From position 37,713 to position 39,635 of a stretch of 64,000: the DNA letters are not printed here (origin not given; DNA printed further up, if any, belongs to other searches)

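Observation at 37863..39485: Undecaprenyl-diphosphatase (UppP/BacA) fused in-frame to an M23/LytM peptidoglycan endopeptidase domain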

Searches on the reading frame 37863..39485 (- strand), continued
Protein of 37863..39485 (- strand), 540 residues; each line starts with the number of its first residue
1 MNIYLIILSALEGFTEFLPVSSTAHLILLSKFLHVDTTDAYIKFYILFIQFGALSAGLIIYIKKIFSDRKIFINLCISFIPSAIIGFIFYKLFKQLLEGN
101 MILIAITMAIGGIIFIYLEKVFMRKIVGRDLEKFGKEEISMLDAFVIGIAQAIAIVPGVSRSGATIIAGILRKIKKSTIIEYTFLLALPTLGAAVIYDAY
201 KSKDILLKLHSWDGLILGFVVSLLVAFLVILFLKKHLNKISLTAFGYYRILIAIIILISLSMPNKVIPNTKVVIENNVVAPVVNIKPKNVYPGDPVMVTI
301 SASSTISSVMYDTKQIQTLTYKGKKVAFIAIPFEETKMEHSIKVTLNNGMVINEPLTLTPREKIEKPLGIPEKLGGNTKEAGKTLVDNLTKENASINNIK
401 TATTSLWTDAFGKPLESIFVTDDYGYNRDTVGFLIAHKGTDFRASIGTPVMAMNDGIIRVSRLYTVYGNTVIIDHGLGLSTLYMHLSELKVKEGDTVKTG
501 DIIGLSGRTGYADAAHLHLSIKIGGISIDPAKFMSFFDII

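Call 14: find_encoding_contigs(protein=P0020, flank=6000, max_places=2)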
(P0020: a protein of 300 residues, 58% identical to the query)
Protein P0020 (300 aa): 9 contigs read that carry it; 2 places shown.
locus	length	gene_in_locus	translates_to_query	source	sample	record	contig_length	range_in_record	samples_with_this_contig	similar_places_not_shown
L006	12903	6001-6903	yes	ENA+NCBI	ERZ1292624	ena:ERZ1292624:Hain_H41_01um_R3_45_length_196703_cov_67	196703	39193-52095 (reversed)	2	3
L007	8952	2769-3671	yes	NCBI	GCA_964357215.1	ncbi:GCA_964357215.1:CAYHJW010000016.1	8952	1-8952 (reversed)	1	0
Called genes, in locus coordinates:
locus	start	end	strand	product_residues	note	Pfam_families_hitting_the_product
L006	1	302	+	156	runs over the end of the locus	PF13392:HNH_3 (faint)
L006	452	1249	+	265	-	-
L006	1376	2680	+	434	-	PF04055:Radical_SAM (faint)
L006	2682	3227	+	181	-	PF01928:CYTH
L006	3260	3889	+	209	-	PF13521:AAA_28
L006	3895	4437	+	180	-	-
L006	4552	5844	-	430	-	PF16403:Bact_surface_Ig-like (faint), PF18911:PKD_4, PF19077:Big_13 (faint), PF00041:fn3 (faint), PF16656:Pur_ac_phosph_N, PF00801:PKD (weak), PF18911:PKD_4, PF16656:Pur_ac_phosph_N (weak), +2 more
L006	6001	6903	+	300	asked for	PF01551:Peptidase_M23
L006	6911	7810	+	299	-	PF01471:PG_binding_1 (weak), PF14346:DUF4398 (faint)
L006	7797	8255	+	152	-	PF02590:SPOUT_MTase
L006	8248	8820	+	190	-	-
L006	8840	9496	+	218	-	PF13462:Thioredoxin_4, PF01323:DSBA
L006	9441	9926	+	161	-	PF07884:VKOR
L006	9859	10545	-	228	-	-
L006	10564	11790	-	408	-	PF13506:Glyco_transf_21, PF03142:Chitin_synth_2 (faint), PF00535:Glycos_transf_2, PF10111:Glyco_tranf_2_2 (weak), PF13641:Glyco_tranf_2_3, PF13632:Glyco_trans_2_3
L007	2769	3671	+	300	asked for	PF01551:Peptidase_M23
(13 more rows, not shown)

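Call 21: find_related_loci(query=window:37863-39485:-, collection=genome_contigs, flank=8000)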
Query window:37863-39485:- (540 aa) in genome_contigs; peptide patterns used: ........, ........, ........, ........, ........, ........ (x = any residue, [..] = any of these).
76 stretches matched a pattern; 5 encode a relative of the query (tblastn E <= 1e-3); 5 distinct loci.
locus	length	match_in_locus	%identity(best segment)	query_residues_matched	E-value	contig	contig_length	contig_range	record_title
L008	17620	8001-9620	79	1-540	0e+0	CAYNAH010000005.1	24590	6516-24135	MAG TPA_asm: uncultured Candidatus Saccharibacteria bacterium isolate SRP342105_co1_464 genome assembly, contig: NODE_26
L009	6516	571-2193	63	1-540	0e+0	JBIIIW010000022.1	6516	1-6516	MAG: Candidatus Paceibacteria bacterium isolate ME2001-09-10pf_3300042914_group1_bin230 Rohwer_bin1538_scaffold_17346_c1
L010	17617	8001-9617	63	1-540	0e+0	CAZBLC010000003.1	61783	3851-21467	MAG TPA_asm: uncultured Candidatus Saccharibacteria bacterium isolate SRP286056_co2_106 genome assembly, contig: NODE_49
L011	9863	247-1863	59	1-540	0e+0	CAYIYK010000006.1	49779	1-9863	MAG TPA_asm: uncultured Candidatus Saccharibacteria bacterium isolate ERP123247_co1_234 genome assembly, contig: NODE_35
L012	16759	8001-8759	37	7-258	3e-35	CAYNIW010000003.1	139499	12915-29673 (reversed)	MAG TPA_asm: uncultured Desulfuromonadaceae bacterium isolate binchicken_co44_182 genome assembly, contig: NODE_185_leng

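Call 22: find_encoding_contigs(protein=P0014, flank=6000, max_places=2)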
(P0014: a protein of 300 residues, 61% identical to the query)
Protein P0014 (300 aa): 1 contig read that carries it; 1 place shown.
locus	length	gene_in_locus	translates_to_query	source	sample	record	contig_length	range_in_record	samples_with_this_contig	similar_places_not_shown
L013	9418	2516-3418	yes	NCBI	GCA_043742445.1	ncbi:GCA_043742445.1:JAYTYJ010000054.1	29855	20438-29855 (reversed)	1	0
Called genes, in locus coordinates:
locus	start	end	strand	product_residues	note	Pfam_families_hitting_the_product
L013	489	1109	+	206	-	-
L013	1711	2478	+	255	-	PF02673:BacA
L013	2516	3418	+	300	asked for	PF01551:Peptidase_M23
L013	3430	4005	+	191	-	-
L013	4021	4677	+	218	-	PF13462:Thioredoxin_4, PF01323:DSBA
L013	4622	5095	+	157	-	PF07884:VKOR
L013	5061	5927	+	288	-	PF10672:Methyltrans_SAM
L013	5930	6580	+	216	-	PF00849:PseudoU_synth_2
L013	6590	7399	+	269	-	PF00763:THF_DHG_CYH, PF02882:THF_DHG_CYH_C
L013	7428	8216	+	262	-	PF04402:SIMPL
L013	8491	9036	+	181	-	PF02357:NusG, PF00467:KOW (weak)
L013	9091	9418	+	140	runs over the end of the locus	PF03946:Ribosomal_L11_N, PF00298:Ribosomal_L11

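Call 23: find_encoding_contigs(protein=P0026, flank=6000, max_places=2)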
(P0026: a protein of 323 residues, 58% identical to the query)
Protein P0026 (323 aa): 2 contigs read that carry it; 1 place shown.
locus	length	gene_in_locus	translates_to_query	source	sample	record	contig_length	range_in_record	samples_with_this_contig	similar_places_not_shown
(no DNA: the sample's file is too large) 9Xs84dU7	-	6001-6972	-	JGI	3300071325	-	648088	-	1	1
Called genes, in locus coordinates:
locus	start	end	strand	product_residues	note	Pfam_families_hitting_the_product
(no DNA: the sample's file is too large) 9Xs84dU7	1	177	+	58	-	-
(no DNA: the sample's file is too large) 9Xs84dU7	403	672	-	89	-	-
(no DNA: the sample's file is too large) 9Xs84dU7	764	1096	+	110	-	PF01329:Pterin_4a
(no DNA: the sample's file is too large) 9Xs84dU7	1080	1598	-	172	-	PF02245:Pur_DNA_glyco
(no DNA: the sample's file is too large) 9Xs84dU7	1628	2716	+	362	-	-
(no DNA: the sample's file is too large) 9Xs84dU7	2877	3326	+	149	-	-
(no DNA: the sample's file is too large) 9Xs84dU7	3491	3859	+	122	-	-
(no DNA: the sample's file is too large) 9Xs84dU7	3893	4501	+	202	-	PF01161:PBP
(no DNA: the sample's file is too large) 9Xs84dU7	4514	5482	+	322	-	PF04616:Glyco_hydro_43 (faint)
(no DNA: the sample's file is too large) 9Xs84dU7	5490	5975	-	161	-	PF05974:DUF892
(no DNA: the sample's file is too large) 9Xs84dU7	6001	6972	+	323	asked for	PF01551:Peptidase_M23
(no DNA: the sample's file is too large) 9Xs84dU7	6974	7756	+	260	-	PF02673:BacA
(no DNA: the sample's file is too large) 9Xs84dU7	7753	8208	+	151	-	PF02590:SPOUT_MTase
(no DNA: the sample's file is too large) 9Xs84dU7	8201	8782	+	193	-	-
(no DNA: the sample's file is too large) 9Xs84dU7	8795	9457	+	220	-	PF13462:Thioredoxin_4, PF01323:DSBA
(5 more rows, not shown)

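Call 24: find_encoding_contigs(protein=P0022, flank=3000, max_places=2)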
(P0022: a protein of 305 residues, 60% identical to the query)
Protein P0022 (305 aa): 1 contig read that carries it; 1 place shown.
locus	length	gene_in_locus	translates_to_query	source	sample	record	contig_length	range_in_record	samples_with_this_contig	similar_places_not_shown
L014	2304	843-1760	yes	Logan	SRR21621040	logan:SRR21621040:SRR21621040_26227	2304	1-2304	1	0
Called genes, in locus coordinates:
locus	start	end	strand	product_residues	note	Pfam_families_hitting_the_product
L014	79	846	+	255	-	PF02673:BacA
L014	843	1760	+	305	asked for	PF01551:Peptidase_M23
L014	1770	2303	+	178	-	?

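Call 25: find_encoding_contigs(protein=P0023, flank=6000, max_places=2)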
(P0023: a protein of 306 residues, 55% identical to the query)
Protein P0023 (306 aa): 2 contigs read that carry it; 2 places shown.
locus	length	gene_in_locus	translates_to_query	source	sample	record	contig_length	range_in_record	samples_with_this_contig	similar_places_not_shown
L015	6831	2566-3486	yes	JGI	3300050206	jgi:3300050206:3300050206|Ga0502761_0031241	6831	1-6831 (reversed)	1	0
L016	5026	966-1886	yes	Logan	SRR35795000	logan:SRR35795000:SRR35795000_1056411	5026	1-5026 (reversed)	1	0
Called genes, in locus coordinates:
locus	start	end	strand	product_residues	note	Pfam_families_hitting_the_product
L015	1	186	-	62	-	?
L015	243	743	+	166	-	-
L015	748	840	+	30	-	-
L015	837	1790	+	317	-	-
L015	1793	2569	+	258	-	PF02673:BacA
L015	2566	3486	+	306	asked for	PF01551:Peptidase_M23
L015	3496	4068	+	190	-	-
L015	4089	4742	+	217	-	PF13462:Thioredoxin_4, PF01323:DSBA, PF13743:Thioredoxin_5 (faint)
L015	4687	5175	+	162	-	PF07884:VKOR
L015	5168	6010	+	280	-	PF10672:Methyltrans_SAM, PF03602:Cons_hypoth95 (weak)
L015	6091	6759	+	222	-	PF00849:PseudoU_synth_2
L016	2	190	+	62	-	?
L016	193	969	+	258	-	PF02673:BacA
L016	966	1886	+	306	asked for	PF01551:Peptidase_M23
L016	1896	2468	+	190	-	-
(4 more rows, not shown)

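Call 27: search_protein_representatives(protein=window:37863-39485:-)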
Query: 540 residues. Proteins with E-value up to 0.001 (for the whole library): 120064; up to 1e-10: 40186; up to 1e-30: 357. The best 150 are listed.
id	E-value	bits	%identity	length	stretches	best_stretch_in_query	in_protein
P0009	2.9e-197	673.0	58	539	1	2-540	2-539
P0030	1.1e-98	347.9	55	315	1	250-537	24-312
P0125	1.2e-97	344.4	64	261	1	1-259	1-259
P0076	2.0e-87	310.7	58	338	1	281-538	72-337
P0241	1.8e-78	281.1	50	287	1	279-537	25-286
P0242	9.9e-75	268.8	46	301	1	260-537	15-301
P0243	1.6e-68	248.3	47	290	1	283-537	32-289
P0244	2.7e-68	247.6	50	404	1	283-537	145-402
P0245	6.7e-67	243.0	62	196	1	69-260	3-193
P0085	1.6e-66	241.7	44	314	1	266-535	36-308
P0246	4.4e-65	237.0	40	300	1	254-538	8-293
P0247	7.1e-65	236.3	42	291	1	280-536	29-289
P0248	3.8e-64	233.9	49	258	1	3-260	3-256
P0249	2.3e-63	231.3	45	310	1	280-537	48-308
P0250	1.9e-62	228.3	41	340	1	259-538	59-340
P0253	2.7e-60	221.2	41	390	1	228-537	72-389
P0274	2.8e-50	188.1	40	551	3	423-535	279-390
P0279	2.3e-49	185.1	34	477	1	254-535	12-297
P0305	1.3e-44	169.5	35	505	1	220-539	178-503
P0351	2.2e-39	152.2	38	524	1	5-262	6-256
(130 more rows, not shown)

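Call 28: search_protein_families(library=pfam, proteins=[P0305, P0351, P0253, P0274, P0279, P0012, P0244], max_evalue=0.001)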
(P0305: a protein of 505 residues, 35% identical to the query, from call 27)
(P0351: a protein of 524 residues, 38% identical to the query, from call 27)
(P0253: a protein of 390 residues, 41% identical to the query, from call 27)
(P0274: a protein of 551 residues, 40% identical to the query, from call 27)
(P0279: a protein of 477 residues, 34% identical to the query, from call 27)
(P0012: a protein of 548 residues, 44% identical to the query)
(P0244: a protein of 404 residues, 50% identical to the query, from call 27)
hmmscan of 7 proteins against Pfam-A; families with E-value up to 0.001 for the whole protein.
P0305 (505 aa): 2 families
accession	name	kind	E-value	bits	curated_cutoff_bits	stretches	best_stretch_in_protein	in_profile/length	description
PF01551.29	Peptidase_M23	-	1.2e-31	109.2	28.7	1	400-494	2-96/96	Peptidase family M23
PF09335.16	VTT_dom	-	6.2e-17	62.7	33.9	1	33-156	1-122/123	VTT domain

P0351 (524 aa): 2 families
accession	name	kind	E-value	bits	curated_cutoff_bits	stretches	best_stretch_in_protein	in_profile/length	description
PF02673.24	BacA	-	2.7e-67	227.6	33.4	1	6-249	1-256/257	Bacitracin resistance protein BacA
PF01522.26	Polysacc_deac_1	-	1.7e-26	93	23.1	1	365-485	6-121/124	Polysaccharide deacetylase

P0253 (390 aa): 1 family
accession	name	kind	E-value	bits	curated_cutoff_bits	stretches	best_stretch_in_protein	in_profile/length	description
PF01551.29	Peptidase_M23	-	1.5e-29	102.4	28.7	1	288-382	2-96/96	Peptidase family M23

P0274 (551 aa): 4 families
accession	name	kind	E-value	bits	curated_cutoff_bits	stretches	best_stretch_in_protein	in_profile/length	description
PF01551.29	Peptidase_M23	-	8.1e-92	302.1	28.7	3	291-385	2-96/96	Peptidase family M23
PF05569.17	Peptidase_M56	-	1.1e-06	28.5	31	1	2-70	222-294/296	BlaR1 peptidase M56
PF00364.28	Biotin_lipoyl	-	0.00038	20.7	22.1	0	477-497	16-36/73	Biotin-requiring enzyme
PF13533.13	Biotin_lipoyl_2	-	0.00052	20.2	29.8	0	479-496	13-30/32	Biotin-lipoyl like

P0279 (477 aa): 4 families
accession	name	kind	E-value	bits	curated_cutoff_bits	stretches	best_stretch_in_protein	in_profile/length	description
PF01551.29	Peptidase_M23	-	1.4e-27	96.2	28.7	1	199-292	3-96/96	Peptidase family M23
PF13472.12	Lipase_GDSL_2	-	5.7e-25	89.3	32.9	1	313-463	1-178/178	GDSL-like Lipase/Acylhydrolase family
PF00657.28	Lipase_GDSL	-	7.2e-17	62.7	23.6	1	311-468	1-208/208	GDSL-like Lipase/Acylhydrolase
PF17182.10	OSK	-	0.00084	19.1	27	0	346-411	52-116/202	OSK domain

P0012 (548 aa): 2 families
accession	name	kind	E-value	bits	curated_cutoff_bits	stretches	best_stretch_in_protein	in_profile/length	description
PF02673.24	BacA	-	6.5e-80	269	33.4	1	9-258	2-257/257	Bacitracin resistance protein BacA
PF01551.29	Peptidase_M23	-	1.8e-27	95.8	28.7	1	445-539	2-96/96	Peptidase family M23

P0244 (404 aa): 1 family
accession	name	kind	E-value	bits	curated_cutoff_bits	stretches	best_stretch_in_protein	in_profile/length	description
PF01551.29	Peptidase_M23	-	1.8e-32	111.8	28.7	1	301-395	2-96/96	Peptidase family M23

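Call 29: find_encoding_contigs(protein=P0012, flank=4000, max_places=2)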
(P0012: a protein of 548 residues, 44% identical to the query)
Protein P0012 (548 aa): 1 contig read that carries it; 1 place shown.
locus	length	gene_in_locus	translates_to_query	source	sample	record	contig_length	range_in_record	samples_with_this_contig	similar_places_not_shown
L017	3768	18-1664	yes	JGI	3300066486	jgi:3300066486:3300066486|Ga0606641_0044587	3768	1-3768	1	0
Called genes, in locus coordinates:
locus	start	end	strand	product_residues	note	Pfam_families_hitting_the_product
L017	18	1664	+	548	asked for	PF02673:BacA, PF01551:Peptidase_M23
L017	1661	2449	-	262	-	PF23023:Anti-Pycsar_Apyc1, PF00753:Lactamase_B, PF12706:Lactamase_B_2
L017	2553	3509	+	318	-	PF01180:DHO_dh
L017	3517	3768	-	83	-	?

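Call 33: find_encoding_contigs(protein=P0305, flank=6000, max_places=3)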
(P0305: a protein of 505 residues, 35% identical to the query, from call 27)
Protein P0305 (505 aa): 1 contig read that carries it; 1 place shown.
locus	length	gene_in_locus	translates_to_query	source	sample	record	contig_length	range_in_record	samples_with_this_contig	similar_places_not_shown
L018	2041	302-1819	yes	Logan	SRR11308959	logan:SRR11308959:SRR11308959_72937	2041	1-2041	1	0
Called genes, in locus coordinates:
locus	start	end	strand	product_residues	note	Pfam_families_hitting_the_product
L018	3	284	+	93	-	?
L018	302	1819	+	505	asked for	PF09335:VTT_dom, PF01551:Peptidase_M23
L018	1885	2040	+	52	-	?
